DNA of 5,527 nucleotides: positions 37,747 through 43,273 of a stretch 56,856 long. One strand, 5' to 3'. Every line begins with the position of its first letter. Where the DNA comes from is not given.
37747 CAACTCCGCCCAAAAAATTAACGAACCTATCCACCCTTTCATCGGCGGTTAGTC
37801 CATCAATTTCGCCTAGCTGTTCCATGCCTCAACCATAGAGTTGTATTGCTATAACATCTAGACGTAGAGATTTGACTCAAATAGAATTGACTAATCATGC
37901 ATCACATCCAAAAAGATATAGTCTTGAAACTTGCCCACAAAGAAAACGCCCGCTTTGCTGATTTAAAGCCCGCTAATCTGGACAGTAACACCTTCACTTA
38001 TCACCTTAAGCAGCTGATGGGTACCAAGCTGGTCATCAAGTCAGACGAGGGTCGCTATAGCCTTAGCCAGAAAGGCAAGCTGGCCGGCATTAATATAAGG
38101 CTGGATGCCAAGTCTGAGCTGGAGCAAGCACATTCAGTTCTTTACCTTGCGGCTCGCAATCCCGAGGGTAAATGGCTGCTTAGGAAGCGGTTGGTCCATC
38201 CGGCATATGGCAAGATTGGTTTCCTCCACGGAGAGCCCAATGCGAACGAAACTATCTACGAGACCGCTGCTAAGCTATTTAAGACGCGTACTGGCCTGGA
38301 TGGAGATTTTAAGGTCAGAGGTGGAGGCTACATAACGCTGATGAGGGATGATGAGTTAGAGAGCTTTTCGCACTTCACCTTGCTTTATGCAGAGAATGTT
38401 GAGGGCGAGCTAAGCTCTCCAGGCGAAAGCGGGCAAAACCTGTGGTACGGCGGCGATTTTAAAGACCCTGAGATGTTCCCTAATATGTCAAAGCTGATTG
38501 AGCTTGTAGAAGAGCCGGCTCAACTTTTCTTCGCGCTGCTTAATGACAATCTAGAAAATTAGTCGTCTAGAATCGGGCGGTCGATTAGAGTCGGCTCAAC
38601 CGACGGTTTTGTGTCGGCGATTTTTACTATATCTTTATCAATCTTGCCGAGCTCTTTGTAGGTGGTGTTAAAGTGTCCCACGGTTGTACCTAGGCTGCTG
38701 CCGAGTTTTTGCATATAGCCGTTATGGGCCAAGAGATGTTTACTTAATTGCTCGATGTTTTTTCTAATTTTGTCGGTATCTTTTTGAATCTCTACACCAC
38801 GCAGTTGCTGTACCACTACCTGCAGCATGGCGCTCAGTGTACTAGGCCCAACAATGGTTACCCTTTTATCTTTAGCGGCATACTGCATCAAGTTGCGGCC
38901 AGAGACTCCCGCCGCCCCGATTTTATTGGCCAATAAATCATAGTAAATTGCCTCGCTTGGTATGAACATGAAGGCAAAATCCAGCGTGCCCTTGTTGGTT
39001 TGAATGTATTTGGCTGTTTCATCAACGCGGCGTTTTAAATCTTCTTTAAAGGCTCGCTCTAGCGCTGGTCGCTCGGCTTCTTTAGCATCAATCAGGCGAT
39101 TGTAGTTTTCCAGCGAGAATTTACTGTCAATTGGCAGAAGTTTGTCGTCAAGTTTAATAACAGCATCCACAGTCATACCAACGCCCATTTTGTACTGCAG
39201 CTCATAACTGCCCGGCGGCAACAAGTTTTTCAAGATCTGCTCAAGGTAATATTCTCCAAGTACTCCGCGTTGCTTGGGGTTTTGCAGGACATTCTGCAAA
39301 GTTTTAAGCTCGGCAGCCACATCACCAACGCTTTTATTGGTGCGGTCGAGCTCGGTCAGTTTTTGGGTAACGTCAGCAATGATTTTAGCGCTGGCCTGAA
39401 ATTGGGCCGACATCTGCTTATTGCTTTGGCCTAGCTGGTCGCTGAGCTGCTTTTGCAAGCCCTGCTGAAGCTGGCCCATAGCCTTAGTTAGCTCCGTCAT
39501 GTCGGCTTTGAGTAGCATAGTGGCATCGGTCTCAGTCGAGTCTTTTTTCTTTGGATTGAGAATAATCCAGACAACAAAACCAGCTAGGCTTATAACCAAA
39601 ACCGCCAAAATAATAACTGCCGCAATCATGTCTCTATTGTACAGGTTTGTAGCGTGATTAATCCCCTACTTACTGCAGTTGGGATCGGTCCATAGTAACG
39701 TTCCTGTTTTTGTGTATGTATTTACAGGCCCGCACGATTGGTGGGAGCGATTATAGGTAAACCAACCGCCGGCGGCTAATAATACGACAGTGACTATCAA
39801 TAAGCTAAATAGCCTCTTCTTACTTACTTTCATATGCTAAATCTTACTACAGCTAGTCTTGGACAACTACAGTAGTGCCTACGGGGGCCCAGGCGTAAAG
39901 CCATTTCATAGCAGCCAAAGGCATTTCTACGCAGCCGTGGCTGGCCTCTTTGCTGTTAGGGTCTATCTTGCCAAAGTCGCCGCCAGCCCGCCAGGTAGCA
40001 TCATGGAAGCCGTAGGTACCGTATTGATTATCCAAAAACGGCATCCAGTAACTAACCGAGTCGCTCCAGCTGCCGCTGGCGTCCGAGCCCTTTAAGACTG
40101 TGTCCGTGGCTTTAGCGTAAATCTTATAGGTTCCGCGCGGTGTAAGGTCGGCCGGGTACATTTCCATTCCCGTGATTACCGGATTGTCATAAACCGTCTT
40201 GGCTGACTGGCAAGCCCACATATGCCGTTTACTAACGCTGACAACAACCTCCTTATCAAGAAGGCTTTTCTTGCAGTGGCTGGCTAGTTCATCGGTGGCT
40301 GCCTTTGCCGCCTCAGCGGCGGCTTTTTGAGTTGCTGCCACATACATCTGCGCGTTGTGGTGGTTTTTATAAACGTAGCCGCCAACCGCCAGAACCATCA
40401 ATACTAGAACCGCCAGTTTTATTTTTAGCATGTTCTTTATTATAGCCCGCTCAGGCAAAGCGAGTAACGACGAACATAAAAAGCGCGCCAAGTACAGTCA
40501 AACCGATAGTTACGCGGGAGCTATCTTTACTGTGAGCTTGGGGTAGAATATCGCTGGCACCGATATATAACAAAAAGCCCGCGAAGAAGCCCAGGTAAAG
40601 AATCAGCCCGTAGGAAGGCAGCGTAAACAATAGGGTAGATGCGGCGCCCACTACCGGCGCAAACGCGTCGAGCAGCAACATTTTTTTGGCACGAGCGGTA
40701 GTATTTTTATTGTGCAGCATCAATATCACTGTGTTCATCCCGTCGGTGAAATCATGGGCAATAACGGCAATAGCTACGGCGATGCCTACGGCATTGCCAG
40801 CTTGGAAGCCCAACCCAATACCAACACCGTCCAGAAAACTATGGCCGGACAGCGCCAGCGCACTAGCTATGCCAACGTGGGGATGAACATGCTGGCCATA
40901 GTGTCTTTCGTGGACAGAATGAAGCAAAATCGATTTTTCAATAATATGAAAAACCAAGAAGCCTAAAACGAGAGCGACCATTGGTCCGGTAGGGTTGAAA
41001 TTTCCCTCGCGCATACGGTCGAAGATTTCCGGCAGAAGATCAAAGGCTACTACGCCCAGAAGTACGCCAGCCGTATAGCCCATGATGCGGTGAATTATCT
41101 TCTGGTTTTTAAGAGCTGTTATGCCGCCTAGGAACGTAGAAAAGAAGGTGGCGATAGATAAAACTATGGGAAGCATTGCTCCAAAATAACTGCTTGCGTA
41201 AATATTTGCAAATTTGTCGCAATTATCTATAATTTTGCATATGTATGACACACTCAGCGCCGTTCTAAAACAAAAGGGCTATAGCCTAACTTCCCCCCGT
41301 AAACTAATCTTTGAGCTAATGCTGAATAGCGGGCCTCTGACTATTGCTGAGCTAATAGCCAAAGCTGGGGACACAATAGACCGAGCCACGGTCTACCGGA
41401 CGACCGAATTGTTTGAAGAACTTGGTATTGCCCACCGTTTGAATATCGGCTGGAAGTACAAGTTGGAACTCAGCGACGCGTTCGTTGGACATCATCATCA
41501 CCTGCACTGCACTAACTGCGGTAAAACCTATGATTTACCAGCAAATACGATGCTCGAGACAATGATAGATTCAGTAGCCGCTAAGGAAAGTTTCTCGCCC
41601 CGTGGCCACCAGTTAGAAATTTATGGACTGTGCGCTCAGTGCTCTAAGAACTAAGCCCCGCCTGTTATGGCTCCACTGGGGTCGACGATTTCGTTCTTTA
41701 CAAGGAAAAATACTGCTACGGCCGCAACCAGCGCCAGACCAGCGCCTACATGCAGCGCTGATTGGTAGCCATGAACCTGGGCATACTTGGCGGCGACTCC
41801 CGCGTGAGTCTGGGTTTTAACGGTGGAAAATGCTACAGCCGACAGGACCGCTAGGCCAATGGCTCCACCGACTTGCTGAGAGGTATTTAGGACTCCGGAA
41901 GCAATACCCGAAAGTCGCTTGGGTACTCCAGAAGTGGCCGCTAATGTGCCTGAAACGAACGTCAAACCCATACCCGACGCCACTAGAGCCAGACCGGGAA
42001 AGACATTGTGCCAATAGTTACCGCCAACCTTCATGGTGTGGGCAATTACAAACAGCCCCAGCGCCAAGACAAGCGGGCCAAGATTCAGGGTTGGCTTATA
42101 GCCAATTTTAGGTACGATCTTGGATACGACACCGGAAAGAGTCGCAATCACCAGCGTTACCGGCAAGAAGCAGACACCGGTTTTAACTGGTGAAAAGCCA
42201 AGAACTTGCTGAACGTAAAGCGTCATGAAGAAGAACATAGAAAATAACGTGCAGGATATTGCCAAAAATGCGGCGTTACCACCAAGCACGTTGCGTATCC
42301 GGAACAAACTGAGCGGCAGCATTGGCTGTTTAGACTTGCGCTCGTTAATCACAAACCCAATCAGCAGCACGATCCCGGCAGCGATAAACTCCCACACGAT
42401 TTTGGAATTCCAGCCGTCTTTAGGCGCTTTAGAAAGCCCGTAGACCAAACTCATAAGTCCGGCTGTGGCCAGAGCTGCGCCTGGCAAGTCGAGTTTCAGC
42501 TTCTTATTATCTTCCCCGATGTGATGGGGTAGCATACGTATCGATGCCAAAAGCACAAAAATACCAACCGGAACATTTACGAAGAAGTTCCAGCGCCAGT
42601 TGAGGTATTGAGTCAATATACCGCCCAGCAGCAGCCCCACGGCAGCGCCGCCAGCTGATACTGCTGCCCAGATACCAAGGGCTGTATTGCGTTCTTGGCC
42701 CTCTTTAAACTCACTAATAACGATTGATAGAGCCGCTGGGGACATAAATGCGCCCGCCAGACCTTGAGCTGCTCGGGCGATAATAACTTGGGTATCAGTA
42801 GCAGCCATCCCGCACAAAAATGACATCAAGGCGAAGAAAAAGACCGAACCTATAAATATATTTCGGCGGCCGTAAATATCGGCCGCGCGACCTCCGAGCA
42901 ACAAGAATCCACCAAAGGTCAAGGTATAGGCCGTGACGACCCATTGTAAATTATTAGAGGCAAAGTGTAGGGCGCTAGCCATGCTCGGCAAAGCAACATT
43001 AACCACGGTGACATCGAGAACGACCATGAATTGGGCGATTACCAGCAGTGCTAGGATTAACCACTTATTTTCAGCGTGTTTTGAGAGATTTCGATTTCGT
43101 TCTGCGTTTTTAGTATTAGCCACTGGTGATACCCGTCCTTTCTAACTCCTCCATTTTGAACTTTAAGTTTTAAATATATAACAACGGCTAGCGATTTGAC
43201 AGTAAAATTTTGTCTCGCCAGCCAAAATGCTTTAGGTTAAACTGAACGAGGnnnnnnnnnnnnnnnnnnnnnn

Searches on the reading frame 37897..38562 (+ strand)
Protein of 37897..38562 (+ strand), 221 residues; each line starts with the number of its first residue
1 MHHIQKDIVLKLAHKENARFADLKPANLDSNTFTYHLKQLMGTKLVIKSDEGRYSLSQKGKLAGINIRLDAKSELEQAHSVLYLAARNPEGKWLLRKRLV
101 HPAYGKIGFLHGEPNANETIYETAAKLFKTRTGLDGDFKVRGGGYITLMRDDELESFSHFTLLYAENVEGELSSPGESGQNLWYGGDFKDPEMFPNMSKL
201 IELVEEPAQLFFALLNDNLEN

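Call 59: search_protein_families(library=pfam, proteins=[window:37897-38562:+], max_evalue=0.001)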
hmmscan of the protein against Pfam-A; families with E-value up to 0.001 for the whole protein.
window:37897-38562:+ (221 aa): 1 family
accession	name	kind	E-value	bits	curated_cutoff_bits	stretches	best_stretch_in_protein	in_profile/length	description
PF24038.1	DUF7347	-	7.2e-05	23.4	27.6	1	8-61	16-71/77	Domain of unknown function (DUF7347)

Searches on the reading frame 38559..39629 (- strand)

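Call 59: search_protein_families(library=pfam, proteins=[window:38559-39629:-], max_evalue=0.001)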
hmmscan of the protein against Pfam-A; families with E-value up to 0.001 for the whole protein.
window:38559-39629:- (356 aa): 1 family
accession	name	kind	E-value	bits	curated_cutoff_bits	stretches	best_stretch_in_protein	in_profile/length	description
PF02646.22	RmuC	-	1.3e-52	179.2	26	1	57-332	5-276/291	RmuC family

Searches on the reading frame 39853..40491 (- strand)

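Call 3: search_protein_families(library=pfam, proteins=[window:39853-40491:-], max_evalue=0.01)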
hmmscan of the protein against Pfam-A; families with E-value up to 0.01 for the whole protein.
window:39853-40491:- (212 aa): 1 family
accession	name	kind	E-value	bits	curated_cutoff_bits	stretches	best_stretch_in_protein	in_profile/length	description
PF03734.19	YkuD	-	9.2e-21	75.4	23.4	1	80-210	2-146/146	L,D-transpeptidase catalytic domain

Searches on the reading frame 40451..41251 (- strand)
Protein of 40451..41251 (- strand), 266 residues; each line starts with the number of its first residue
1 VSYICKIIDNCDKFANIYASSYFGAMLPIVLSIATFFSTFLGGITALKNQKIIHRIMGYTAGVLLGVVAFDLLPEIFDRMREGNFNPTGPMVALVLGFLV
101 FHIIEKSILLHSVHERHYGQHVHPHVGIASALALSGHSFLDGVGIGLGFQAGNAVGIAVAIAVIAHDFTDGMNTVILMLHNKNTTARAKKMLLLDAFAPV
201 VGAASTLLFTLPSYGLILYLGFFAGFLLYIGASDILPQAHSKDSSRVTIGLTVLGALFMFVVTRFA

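Call 3: search_protein_families(library=pfam, proteins=[window:40451-41251:-], max_evalue=0.01)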
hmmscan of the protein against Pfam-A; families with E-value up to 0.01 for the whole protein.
window:40451-41251:- (266 aa): 1 family
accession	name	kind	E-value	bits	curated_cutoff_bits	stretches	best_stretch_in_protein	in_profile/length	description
PF02535.28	Zip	-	7e-15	55.5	35.1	2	124-262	175-322/323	ZIP Zinc transporter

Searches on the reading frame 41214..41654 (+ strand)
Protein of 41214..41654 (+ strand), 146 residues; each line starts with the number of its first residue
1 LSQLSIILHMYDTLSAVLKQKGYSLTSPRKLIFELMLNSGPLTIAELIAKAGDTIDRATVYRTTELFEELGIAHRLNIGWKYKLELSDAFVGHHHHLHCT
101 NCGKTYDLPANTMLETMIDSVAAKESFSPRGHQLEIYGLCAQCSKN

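Call 3: search_protein_families(library=pfam, proteins=[window:41214-41654:+], max_evalue=0.01)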
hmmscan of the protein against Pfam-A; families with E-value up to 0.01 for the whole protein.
window:41214-41654:+ (146 aa): 2 families
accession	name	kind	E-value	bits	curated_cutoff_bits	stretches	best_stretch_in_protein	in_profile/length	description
PF01475.25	FUR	-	3.9e-17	62.9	23.1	1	21-137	2-121/121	Ferric uptake regulator family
PF23546.1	Zn_ribbon_TOP3B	-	0.0044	17.1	27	1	96-111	25-40/40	DNA topoisomerase 3-beta zinc ribbon domain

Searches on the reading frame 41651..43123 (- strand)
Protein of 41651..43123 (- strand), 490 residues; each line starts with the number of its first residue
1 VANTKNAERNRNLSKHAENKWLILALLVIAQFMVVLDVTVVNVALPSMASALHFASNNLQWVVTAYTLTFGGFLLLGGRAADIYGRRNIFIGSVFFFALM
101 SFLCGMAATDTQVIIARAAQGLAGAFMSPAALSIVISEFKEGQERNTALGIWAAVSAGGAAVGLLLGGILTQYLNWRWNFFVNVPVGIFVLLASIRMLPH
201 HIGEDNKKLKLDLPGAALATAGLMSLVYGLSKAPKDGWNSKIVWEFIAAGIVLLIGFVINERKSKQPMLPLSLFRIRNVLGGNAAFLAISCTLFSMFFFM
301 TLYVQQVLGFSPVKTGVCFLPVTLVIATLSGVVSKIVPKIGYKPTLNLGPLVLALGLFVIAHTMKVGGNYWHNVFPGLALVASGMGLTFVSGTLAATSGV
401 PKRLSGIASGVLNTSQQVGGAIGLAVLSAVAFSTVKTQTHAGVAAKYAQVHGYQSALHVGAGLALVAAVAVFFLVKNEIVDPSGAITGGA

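Call 3: search_protein_families(library=pfam, proteins=[window:41651-43123:-], max_evalue=0.01)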
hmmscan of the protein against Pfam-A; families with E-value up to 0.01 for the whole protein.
window:41651-43123:- (490 aa): 1 family
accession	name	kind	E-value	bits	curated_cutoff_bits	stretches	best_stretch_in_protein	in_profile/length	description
PF07690.21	MFS_1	-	2.5e-55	188.2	33.4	1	27-423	1-346/347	Major Facilitator Superfamily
